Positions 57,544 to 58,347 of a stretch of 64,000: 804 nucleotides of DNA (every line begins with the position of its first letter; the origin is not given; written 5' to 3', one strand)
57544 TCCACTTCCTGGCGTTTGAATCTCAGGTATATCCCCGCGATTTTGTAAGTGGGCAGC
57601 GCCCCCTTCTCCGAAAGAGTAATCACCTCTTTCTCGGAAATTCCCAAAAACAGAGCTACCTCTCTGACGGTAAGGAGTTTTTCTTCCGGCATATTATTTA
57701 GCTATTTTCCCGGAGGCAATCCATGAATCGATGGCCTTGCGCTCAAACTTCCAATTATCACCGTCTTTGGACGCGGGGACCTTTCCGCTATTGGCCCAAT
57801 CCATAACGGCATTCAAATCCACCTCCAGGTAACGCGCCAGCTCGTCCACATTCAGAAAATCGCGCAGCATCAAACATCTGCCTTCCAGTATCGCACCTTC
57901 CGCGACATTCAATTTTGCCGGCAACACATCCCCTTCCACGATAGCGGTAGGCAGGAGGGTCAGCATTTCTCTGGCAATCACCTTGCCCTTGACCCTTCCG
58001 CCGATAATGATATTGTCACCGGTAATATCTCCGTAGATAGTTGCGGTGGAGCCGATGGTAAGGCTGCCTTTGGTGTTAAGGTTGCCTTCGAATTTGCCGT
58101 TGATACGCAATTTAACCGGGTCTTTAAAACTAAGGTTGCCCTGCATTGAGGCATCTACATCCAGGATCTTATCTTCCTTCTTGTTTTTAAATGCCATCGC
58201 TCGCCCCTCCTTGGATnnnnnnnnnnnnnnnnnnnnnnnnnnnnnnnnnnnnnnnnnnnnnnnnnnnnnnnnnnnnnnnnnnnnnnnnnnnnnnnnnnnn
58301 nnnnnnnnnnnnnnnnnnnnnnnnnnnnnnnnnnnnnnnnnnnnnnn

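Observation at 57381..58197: A bactofilin fused to an excisionase-type HTH, paired with a membrane-anchored HTH protein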

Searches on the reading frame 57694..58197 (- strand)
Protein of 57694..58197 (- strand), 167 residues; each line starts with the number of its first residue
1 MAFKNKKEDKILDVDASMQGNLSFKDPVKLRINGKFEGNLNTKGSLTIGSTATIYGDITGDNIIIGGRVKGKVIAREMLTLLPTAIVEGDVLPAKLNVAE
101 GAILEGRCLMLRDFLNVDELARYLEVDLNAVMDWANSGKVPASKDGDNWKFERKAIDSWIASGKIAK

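Call 3: search_protein_families(library=pfam, proteins=[window:57694-58197:-], max_evalue=1)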
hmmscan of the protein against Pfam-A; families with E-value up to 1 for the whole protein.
window:57694-58197:- (167 aa): 4 families
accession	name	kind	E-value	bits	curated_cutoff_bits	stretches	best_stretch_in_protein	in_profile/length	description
PF04519.19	Bactofilin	-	2.6e-24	85.8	27.9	1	11-108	2-97/98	Polymer-forming cytoskeletal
PF12728.13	HTH_17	-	1.4e-10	41.7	27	1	114-163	1-50/51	Helix-turn-helix domain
PF21305.2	type_II_gspD_N0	-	0.0036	17.6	27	1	48-73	8-33/71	GspD-like, N0 domain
PF14549.12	P22_Cro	-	0.12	12.6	30.2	1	114-143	9-36/60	DNA-binding transcriptional regulator Cro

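Call 4: search_protein_families(library=ncbifam, proteins=[window:57694-58197:-], max_evalue=1)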
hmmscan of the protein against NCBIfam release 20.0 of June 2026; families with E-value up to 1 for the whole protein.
window:57694-58197:- (167 aa): 4 families
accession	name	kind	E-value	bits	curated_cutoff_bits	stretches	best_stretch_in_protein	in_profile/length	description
NF047737.1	antiphage_MADS1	equivalog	3.1e-12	46.5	80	1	115-160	4-49/49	methylation-associated defense system helix-turn-helix domain-containing protein MAD1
TIGR01764.1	excise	domain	8.5e-07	29.2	28.8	1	115-161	2-48/49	excisionase family DNA-binding protein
NF046037.1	carphisopro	domain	0.013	15.7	38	1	118-143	12-37/54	carph-isopro domain-containing protein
NF033787.1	HTH_BldC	subfamily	0.013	15.3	77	1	115-141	3-29/49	BldC family transcriptional regulator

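Call 5: find_homologous_proteins(query=window:57694-58197:-, max_evalue=0.001)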
Query window:57694-58197:- (167 aa): 1645 proteins with E <= 0.001 among 1701 candidates; the best 120 are listed.
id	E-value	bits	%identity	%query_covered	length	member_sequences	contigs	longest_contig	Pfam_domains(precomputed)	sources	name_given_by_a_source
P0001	4.1e-103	360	100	100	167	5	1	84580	PF12728.14,PF04519.20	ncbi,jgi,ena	ncbi:MAG: polymer-forming cytoskeletal protein [Candidatus Omnitrophota bacterium]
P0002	2.3e-91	322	87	100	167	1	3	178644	PF12728.14,PF04519.20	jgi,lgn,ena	-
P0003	3.8e-91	321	86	100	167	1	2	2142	PF12728.14,PF04519.20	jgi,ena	-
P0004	3.1e-90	318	84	100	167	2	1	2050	PF12728.14,PF04519.20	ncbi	-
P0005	3.6e-89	315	84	100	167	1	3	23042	PF12728.14,PF04519.20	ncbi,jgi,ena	-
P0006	1.3e-88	313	83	100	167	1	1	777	PF12728.14,PF04519.20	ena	-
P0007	1.9e-88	312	84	100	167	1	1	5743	PF12728.14,PF04519.20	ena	-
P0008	6.2e-85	301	80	100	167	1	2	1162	PF12728.14,PF04519.20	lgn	-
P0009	9.8e-85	300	78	100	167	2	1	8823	PF12728.14,PF04519.20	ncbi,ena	-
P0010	8.0e-84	297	80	100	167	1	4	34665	PF12728.14,PF04519.20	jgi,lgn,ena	-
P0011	2.5e-83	296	76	100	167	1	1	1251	PF12728.14,PF04519.20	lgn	-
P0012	3.8e-83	295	80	100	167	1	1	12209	PF12728.14,PF04519.20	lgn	-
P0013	3.8e-83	295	78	100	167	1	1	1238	PF12728.14,PF04519.20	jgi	-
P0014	4.7e-83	295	77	100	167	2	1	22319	PF12728.14,PF04519.20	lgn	-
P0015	1.1e-82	294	77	100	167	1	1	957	PF12728.14,PF04519.20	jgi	-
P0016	1.3e-82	293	77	100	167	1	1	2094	PF12728.14,PF04519.20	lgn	-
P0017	1.4e-82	293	75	100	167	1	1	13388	PF12728.14,PF04519.20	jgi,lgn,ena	-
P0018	1.5e-82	293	78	100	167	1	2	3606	PF12728.14,PF04519.20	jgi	jgi:excisionase family DNA binding protein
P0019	1.8e-82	293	76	100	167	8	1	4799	PF12728.14,PF04519.20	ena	-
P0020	1.8e-82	293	75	100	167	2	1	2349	PF12728.14,PF04519.20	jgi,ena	-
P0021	1.8e-82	293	77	100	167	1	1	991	PF12728.14,PF04519.20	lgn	-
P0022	2.9e-82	292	78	100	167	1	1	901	PF12728.14,PF04519.20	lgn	-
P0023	3.0e-82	292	77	100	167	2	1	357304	PF12728.14,PF04519.20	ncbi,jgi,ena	ncbi:MAG: polymer-forming cytoskeletal protein [Candidatus Omnitrophota bacterium]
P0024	5.1e-82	291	78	100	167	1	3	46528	PF12728.14,PF04519.20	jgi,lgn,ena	-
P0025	5.3e-82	291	79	100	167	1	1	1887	PF12728.14,PF04519.20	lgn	-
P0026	5.4e-82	291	78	99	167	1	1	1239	PF12728.14,PF21305.3,PF04519.20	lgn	-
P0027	7.3e-82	291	77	100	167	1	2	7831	PF12728.14,PF04519.20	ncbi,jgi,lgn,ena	-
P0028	7.8e-82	291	77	100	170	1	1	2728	PF12728.14,PF04519.20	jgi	-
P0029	8.7e-82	291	78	99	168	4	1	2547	PF12728.14,PF04519.20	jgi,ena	-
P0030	8.8e-82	291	77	100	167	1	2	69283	PF12728.14,PF04519.20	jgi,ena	-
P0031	1.0e-81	290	78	100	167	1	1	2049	PF12728.14,PF04519.20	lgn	-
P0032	1.1e-81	290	76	100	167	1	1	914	PF12728.14,PF04519.20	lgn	-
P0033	1.1e-81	290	75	100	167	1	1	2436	PF12728.14,PF04519.20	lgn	-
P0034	1.2e-81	290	75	100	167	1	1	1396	PF12728.14,PF04519.20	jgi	-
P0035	1.3e-81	290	77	100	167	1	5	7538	PF12728.14,PF04519.20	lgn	-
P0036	1.3e-81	290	75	100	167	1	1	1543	PF12728.14,PF04519.20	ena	-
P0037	1.3e-81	290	75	99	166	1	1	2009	PF12728.14,PF04519.20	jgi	-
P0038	1.3e-81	290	78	99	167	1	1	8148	PF12728.14,PF04519.20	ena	-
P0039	1.4e-81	290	75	100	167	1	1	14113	PF12728.14,PF04519.20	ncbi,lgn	-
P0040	1.4e-81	290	77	100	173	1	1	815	PF12728.14,PF04519.20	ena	-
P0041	1.6e-81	290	75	100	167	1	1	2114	PF12728.14,PF04519.20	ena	-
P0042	1.7e-81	290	76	100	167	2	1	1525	PF12728.14,PF04519.20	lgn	-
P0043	1.7e-81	290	77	100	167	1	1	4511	PF12728.14,PF04519.20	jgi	jgi:excisionase family DNA binding protein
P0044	1.9e-81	290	78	100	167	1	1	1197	PF12728.14,PF04519.20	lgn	-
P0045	2.0e-81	290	76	100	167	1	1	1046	PF12728.14,PF04519.20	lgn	-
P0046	2.1e-81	289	76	100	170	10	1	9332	PF12728.14,PF04519.20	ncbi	-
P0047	2.3e-81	289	74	100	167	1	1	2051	PF12728.14,PF04519.20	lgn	-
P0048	2.5e-81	289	78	100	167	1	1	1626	PF12728.14,PF04519.20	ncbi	-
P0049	2.8e-81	289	76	99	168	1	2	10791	PF12728.14,PF04519.20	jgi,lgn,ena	jgi:excisionase family DNA binding protein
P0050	2.8e-81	289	78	100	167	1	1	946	PF12728.14,PF04519.20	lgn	-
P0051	2.8e-81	289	76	99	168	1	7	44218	PF12728.14,PF04519.20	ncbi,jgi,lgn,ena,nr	ncbi:MAG: polymer-forming cytoskeletal protein [Candidatus Omnitrophica bacterium]|jgi:excisionase f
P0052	2.8e-81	289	75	100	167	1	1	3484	PF12728.14,PF04519.20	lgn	-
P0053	2.9e-81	289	77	100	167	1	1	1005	PF12728.14,PF04519.20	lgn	-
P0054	3.0e-81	289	77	100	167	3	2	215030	PF12728.14,PF04519.20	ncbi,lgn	-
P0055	3.1e-81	289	77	100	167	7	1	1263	PF12728.14,PF04519.20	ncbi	-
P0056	3.3e-81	289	75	100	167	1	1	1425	PF12728.14,PF04519.20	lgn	-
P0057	3.4e-81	289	76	100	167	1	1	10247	PF12728.14,PF04519.20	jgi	jgi:excisionase family DNA binding protein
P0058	3.7e-81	289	77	100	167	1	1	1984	PF12728.14,PF04519.20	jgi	jgi:excisionase family DNA binding protein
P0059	3.8e-81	289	77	100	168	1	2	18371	PF12728.14,PF04519.20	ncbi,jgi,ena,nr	ncbi:MAG: polymer-forming cytoskeletal protein [Candidatus Omnitrophica bacterium]|nr:polymer-formin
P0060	3.8e-81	289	75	100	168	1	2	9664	PF12728.14,PF04519.20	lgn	-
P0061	3.9e-81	289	74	100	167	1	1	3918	PF12728.14,PF04519.20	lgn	-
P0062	4.2e-81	288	77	100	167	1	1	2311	PF12728.14,PF04519.20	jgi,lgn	-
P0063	4.4e-81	288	75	100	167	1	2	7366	PF12728.14,PF04519.20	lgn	-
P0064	4.7e-81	288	74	100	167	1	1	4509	PF12728.14,PF04519.20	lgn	-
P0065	5.1e-81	288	76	100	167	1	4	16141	PF12728.14,PF04519.20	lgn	-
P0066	5.4e-81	288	76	100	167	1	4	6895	PF12728.14,PF04519.20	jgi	jgi:excisionase family DNA binding protein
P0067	5.4e-81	288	76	100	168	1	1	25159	PF12728.14,PF04519.20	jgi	-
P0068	5.6e-81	288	75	100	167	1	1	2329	PF12728.14,PF04519.20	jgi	jgi:excisionase family DNA binding protein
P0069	5.7e-81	288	75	100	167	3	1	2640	PF12728.14,PF04519.20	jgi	-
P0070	6.3e-81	288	76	100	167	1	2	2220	PF12728.14,PF04519.20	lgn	-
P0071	7.2e-81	288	79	99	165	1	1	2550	PF12728.14,PF04519.20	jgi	jgi:excisionase family DNA binding protein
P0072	7.6e-81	288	77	100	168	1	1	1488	PF12728.14,PF04519.20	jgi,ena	jgi:cytoskeletal protein CcmA (bactofilin family)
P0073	8.0e-81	288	77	100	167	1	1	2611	PF12728.14,PF04519.20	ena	-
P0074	8.1e-81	288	76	100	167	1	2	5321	PF12728.14,PF04519.20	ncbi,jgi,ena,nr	ncbi:MAG: polymer-forming cytoskeletal protein [Candidatus Omnitrophica bacterium]|jgi:excisionase f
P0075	8.2e-81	288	75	100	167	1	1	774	PF12728.14,PF04519.20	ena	-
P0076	9.0e-81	287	77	100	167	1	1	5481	PF12728.14,PF04519.20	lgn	-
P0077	9.1e-81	287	75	100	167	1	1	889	PF12728.14,PF04519.20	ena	-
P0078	1.0e-80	287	77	100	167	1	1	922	PF12728.14,PF04519.20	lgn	-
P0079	1.1e-80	287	76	100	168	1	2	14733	PF12728.14,PF04519.20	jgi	-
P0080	1.2e-80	287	76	100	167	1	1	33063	PF12728.14,PF04519.20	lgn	-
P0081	1.3e-80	287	74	100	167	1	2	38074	PF12728.14,PF04519.20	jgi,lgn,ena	-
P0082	1.4e-80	287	75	100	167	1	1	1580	PF12728.14,PF04519.20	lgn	-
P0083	1.4e-80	287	74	100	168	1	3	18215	PF12728.14,PF04519.20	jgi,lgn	-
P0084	1.4e-80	287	75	100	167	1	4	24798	PF12728.14,PF04519.20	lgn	-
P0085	1.4e-80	287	75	100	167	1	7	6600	PF12728.14,PF04519.20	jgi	jgi:excisionase family DNA binding protein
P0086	1.5e-80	287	74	100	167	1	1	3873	PF12728.14,PF04519.20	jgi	jgi:excisionase family DNA binding protein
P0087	1.5e-80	287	77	100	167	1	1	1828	PF12728.14,PF04519.20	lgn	-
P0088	1.5e-80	287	74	100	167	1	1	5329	PF12728.14,PF04519.20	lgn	-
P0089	1.6e-80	287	76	100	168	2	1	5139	PF12728.14,PF04519.20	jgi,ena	-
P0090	1.7e-80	287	75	100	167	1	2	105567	PF12728.14,PF04519.20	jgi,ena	-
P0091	1.9e-80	286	76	99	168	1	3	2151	PF12728.14,PF04519.20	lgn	-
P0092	1.9e-80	286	74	100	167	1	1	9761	PF12728.14,PF04519.20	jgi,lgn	jgi:excisionase family DNA binding protein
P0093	2.0e-80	286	77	100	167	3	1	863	PF12728.14,PF04519.20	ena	-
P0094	2.0e-80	286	74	100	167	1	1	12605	PF12728.14,PF04519.20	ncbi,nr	ncbi:MAG: polymer-forming cytoskeletal protein [Candidatus Omnitrophica bacterium]|nr:polymer-formin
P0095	2.1e-80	286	74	100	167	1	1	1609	PF12728.14,PF04519.20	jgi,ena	-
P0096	2.1e-80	286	75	100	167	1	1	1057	PF12728.14,PF04519.20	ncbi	-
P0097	2.1e-80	286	75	100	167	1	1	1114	PF12728.14,PF04519.20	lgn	-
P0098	2.1e-80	286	78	99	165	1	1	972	PF12728.14,PF04519.20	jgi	jgi:excisionase family DNA binding protein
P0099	2.1e-80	286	77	100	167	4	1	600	PF12728.14,PF04519.20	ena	-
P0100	2.1e-80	286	74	100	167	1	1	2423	PF12728.14,PF04519.20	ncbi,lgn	-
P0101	2.3e-80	286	74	100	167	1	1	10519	PF12728.14,PF04519.20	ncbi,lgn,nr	ncbi:MAG: polymer-forming cytoskeletal protein [Candidatus Omnitrophica bacterium]|nr:polymer-formin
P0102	2.3e-80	286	73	100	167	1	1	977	PF12728.14,PF04519.20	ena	-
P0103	2.3e-80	286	74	100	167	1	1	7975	PF12728.14,PF04519.20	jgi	jgi:excisionase family DNA binding protein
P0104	2.5e-80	286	76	100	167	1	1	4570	PF12728.14,PF04519.20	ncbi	-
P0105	2.5e-80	286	75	100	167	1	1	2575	PF12728.14,PF04519.20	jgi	jgi:excisionase family DNA binding protein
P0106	2.7e-80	286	75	100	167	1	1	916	PF12728.14,PF04519.20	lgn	-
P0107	2.7e-80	286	73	100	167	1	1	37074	PF12728.14,PF04519.20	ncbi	-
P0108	2.8e-80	286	76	100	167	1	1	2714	PF12728.14,PF04519.20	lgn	-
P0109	2.9e-80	286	74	100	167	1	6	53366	PF12728.14,PF04519.20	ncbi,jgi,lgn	ncbi:MAG: polymer-forming cytoskeletal protein [Candidatus Omnitrophota bacterium]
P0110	3.1e-80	286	75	100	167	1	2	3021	PF12728.14,PF04519.20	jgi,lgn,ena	jgi:excisionase family DNA binding protein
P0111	3.3e-80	286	77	100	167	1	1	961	PF12728.14,PF04519.20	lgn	-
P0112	3.4e-80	286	75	100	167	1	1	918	PF12728.14,PF04519.20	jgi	-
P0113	3.4e-80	286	75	100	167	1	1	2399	PF12728.14,PF04519.20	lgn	-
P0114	3.5e-80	285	75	100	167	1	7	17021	PF12728.14,PF04519.20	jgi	jgi:excisionase family DNA binding protein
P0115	3.5e-80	285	77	100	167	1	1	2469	PF12728.14,PF04519.20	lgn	-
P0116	3.5e-80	285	76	100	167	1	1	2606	PF12728.14,PF04519.20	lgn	-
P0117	3.6e-80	285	77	100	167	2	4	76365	PF12728.14,PF04519.20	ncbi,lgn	-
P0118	3.8e-80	285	73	100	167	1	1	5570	PF12728.14,PF04519.20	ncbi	-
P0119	3.8e-80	285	74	100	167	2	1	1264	PF12728.14,PF04519.20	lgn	-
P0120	3.9e-80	285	75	100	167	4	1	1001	PF12728.14,PF04519.20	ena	-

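Call 8: find_encoding_contigs(protein=P0023, flank=5000, max_places=3)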
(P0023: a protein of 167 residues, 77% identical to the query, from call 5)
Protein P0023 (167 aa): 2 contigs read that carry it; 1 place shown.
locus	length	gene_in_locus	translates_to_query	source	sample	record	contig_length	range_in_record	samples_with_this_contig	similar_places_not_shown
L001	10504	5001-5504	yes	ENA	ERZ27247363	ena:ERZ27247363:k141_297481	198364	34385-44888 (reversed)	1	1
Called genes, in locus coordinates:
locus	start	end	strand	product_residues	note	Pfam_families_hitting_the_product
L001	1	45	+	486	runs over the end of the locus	PF01425:Amidase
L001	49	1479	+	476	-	PF02934:GatB_N, PF02637:GatB_Yqey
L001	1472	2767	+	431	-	PF22694:CtpB_N-like, PF00595:PDZ, PF13180:PDZ_2, PF17820:PDZ_6, PF03572:Peptidase_S41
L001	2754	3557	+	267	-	PF04748:Polysacc_deac_2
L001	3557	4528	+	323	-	PF02543:Carbam_trans_N (faint), PF00814:TsaD, PF22521:HypF_C_2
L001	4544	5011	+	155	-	PF02308:MgtC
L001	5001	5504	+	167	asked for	PF04519:Bactofilin, PF12728:HTH_17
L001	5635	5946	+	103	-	PF12728:HTH_17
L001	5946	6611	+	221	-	PF00731:AIRC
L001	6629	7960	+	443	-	PF04060:FeS, PF03599:CdhD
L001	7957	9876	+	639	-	PF00111:Fer2, PF17650:RACo_linker, PF17651:Raco_middle, PF14574:RACo_C_ter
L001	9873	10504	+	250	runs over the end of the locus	PF00142:Fer4_NifH (weak), PF01656:CbiA, PF02374:ArsA_ATPase (weak), PF06564:CBP_BcsQ (weak), PF10609:ParA (faint), PF13614:AAA_31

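Call 9: find_encoding_contigs(protein=P0054, flank=5000, max_places=3)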
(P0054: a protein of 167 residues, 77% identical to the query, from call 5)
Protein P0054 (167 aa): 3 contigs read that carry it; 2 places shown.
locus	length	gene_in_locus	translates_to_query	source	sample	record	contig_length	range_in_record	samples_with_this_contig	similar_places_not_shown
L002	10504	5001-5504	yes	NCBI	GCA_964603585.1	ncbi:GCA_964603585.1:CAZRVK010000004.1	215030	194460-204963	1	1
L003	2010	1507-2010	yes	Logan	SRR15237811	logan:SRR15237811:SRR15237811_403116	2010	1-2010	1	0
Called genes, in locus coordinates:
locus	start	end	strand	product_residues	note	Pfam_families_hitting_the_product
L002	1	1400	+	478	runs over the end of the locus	PF02934:GatB_N, PF02637:GatB_Yqey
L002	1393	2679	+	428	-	PF22694:CtpB_N-like, PF00595:PDZ, PF13180:PDZ_2, PF17820:PDZ_6, PF03572:Peptidase_S41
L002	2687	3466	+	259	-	PF04748:Polysacc_deac_2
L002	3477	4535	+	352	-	PF00814:TsaD, PF22521:HypF_C_2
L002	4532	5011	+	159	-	PF02308:MgtC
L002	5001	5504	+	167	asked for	PF04519:Bactofilin, PF12728:HTH_17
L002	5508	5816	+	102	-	PF12728:HTH_17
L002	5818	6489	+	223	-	PF00731:AIRC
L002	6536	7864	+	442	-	PF04060:FeS, PF03599:CdhD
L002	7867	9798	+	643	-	PF00111:Fer2, PF17650:RACo_linker, PF17651:Raco_middle, PF14574:RACo_C_ter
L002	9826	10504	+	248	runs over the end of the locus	PF00142:Fer4_NifH (faint), PF01656:CbiA, PF02374:ArsA_ATPase (weak), PF06564:CBP_BcsQ (faint), PF10609:ParA (faint), PF13604:AAA_30 (faint), PF13614:AAA_31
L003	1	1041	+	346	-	?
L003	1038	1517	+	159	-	PF02308:MgtC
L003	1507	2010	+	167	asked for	PF04519:Bactofilin, PF12728:HTH_17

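Call 18: search_protein_representatives(protein=window:57694-58197:-)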
Query: 167 residues. Proteins with E-value up to 0.001 (for the whole library): 11107; up to 1e-10: 419; up to 1e-30: 19. The best 150 are listed.
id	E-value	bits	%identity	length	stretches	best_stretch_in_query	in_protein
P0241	2.3e-47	177.2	49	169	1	4-165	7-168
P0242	1.8e-44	167.7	65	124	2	1-78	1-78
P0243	8.5e-42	159.0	50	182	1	6-166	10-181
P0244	2.0e-40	154.6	49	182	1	8-165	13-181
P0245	7.1e-40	152.8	47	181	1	10-165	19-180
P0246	3.0e-39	150.8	45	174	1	6-163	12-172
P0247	3.0e-39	150.7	47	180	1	8-162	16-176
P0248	3.8e-39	150.4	45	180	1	5-164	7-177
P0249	1.9e-38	148.2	66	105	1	18-122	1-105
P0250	8.1e-38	146.1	46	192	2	5-120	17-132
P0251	1.2e-37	145.6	44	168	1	4-161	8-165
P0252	1.6e-37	145.2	48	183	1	5-165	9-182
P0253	5.1e-37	143.5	46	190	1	8-163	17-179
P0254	1.1e-36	142.4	47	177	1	9-165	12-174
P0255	7.9e-36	139.6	49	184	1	4-165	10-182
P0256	1.2e-34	135.8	42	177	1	7-166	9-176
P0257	1.4e-34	135.6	48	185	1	7-165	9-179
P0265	6.8e-27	110.6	39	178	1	7-164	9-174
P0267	1.4e-25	106.3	34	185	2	4-114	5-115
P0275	2.0e-22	96.0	42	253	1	7-122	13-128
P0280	3.4e-20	88.8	37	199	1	8-163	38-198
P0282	8.3e-20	87.6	50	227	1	7-113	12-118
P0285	2.1e-19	86.3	33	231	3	110-160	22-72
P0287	1.5e-18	83.5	31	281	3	14-112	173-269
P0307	3.7e-16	75.7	30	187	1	10-164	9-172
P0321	6.5e-15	71.6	34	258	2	19-109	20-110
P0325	1.6e-14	70.4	44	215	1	11-110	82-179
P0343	7.0e-14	68.3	39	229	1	10-125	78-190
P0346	9.1e-14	67.9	39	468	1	6-108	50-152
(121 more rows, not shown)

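Call 20: list_cluster_members(proteins=[P0241, P0243, P0245, P0246, P0248, P0251, P0256, P0265, P0280, P0307])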
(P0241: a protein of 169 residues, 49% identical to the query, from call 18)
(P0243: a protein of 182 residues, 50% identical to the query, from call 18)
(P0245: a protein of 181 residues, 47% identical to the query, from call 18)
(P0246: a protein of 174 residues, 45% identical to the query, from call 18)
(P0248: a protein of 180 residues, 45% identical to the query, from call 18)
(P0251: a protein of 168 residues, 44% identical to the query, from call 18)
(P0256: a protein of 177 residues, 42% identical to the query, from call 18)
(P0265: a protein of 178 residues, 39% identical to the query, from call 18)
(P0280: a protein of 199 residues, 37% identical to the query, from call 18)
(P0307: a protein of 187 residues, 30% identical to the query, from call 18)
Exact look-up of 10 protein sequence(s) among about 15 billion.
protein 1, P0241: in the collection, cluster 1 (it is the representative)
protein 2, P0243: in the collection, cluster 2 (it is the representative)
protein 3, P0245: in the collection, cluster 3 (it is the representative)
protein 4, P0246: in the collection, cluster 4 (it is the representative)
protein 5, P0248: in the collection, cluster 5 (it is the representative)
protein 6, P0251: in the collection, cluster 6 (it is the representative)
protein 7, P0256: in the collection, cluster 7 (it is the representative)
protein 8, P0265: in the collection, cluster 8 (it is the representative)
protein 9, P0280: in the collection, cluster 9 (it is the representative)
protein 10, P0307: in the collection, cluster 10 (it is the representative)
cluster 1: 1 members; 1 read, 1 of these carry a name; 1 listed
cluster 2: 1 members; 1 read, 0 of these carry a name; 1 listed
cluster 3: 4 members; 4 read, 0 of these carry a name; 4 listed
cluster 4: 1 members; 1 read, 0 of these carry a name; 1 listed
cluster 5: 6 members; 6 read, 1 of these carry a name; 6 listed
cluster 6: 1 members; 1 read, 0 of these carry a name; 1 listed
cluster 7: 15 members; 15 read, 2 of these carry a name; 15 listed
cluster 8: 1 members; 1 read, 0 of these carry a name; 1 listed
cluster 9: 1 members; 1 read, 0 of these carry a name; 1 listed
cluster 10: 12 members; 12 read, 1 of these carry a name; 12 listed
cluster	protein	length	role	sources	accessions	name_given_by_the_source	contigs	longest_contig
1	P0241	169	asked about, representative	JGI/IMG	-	excisionase family DNA binding protein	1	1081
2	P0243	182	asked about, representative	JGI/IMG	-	-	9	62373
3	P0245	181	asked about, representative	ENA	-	-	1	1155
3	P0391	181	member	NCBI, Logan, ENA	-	-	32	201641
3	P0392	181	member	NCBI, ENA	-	-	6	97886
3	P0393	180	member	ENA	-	-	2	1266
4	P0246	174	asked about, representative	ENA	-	-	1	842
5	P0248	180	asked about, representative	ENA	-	-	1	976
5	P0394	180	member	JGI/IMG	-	cytoskeletal protein CcmA (bactofilin family)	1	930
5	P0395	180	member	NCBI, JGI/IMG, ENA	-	-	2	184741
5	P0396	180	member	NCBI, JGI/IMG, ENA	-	-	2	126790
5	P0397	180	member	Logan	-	-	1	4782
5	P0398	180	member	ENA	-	-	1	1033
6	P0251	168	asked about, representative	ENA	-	-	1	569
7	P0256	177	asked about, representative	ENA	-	-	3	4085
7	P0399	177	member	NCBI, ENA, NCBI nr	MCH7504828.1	polymer-forming cytoskeletal protein [PVC group bacterium]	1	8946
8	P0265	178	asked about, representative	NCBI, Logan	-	-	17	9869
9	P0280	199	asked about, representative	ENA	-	-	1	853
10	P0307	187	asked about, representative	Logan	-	-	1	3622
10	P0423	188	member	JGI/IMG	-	-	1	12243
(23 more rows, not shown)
